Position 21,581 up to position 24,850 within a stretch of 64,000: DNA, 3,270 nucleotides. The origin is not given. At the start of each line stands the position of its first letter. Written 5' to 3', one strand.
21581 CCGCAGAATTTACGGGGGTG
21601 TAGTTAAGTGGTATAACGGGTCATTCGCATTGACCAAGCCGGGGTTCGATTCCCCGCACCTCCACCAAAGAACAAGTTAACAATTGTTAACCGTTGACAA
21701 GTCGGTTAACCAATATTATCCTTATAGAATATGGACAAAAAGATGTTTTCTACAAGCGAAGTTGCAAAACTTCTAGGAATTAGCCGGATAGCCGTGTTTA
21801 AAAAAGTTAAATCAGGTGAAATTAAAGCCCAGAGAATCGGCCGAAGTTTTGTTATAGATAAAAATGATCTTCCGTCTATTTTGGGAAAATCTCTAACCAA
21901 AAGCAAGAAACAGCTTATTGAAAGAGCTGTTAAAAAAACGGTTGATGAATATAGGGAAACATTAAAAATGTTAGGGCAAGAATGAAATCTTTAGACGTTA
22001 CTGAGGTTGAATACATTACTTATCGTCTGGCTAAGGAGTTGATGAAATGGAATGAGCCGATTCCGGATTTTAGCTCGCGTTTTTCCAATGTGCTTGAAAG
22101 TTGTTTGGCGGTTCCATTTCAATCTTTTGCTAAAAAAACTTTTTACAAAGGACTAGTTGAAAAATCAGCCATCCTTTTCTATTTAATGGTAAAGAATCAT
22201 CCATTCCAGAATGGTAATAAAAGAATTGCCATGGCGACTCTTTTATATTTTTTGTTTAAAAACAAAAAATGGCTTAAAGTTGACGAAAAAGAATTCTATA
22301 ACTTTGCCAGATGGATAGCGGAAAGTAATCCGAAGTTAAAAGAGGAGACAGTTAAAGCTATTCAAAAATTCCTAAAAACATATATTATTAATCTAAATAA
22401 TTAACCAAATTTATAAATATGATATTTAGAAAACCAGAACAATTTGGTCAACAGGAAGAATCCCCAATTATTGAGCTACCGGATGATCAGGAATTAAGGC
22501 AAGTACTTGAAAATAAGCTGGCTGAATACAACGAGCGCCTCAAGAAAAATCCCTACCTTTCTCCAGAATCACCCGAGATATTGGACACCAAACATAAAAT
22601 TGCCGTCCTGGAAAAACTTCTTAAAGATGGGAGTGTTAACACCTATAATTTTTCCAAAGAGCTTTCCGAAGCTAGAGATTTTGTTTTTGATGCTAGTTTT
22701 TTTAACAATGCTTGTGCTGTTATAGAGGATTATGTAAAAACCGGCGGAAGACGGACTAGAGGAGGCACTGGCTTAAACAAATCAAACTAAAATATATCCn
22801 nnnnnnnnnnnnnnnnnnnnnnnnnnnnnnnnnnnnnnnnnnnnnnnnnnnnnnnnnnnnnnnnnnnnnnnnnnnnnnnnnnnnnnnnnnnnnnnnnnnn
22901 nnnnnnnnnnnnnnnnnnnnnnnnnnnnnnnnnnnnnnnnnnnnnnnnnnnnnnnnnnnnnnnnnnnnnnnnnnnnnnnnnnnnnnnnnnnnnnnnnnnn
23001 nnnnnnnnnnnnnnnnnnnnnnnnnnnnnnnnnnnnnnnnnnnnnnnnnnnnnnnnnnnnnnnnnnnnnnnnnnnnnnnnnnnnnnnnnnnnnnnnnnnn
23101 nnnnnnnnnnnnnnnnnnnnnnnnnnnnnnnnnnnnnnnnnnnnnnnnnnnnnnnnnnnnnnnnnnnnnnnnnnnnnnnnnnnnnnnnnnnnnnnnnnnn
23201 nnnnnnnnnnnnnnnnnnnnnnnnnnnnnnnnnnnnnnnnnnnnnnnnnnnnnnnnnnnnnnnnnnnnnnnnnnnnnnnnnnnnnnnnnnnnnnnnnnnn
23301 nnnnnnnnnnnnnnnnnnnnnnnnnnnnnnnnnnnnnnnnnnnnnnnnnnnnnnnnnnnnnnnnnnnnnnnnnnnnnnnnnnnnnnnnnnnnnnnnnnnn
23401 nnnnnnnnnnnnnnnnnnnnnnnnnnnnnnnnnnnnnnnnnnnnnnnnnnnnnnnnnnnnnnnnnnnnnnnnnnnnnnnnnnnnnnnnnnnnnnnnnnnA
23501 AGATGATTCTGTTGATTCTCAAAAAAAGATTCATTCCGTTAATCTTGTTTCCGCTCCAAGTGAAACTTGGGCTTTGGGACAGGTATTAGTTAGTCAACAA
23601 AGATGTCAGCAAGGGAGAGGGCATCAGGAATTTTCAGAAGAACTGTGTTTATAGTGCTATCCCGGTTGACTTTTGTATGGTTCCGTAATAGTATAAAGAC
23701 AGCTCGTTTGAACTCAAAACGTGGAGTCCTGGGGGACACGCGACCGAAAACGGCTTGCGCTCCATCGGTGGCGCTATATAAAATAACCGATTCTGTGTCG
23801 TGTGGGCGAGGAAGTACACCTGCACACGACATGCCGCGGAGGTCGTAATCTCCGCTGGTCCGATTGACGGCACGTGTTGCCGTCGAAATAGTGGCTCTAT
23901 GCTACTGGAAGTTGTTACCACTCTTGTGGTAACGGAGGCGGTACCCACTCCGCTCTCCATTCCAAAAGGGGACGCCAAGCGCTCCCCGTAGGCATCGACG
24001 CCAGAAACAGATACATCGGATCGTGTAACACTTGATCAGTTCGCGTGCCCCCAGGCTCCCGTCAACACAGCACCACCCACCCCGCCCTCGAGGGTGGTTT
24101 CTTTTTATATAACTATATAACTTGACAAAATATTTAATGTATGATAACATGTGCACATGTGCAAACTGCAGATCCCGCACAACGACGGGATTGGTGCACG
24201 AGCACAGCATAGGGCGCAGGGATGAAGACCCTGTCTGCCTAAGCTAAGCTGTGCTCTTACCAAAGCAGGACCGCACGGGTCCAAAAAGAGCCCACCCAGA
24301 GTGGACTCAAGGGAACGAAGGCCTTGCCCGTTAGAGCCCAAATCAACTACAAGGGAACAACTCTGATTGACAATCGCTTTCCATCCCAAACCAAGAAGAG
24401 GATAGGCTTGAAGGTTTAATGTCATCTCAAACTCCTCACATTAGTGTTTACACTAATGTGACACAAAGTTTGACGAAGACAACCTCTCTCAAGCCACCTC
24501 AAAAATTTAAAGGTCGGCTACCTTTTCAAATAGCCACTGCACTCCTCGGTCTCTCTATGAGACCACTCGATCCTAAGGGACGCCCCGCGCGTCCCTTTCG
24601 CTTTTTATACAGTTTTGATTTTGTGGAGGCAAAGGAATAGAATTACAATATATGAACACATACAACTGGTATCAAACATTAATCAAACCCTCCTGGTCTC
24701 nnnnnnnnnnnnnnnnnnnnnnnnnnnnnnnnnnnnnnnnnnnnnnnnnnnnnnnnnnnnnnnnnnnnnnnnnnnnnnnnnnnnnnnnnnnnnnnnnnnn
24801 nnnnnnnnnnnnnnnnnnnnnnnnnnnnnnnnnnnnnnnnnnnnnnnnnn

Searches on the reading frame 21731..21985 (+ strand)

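Call 71: search_protein_families(library=ncbifam, max_evalue=0.01, proteins=[window:21731-21985:+])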
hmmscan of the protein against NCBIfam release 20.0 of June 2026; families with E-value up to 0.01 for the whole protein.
window:21731-21985:+ (84 aa): 5 families
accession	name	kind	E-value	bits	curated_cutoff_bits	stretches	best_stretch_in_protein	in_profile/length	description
TIGR01764.1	excise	domain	3.3e-09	37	28.8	1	6-47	2-43/49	excisionase family DNA-binding protein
NF040990.2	MamR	equivalog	4.1e-08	33.4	100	1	3-42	41-80/91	magnetosome protein MamR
NF038291.1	rep_pAB02_ORF2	subfamily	1.8e-05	25.2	85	1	5-83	2-81/172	plasmid replication DNA-binding protein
NF040820.1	trans_reg_LrpA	equivalog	0.0036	17.2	250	1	9-46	22-59/141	HTH-type transcriptional regulator LrpA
NF047737.1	antiphage_MADS1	equivalog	0.0069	16.6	80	0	4-47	2-45/49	methylation-associated defense system helix-turn-helix domain-containing protein MAD1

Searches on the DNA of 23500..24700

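Call 60: search_rna_families(source=window, start=23500, end=24700, threshold=evalue, max_evalue=1)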
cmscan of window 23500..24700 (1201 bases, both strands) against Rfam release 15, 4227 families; matches with E-value up to 1: 0.
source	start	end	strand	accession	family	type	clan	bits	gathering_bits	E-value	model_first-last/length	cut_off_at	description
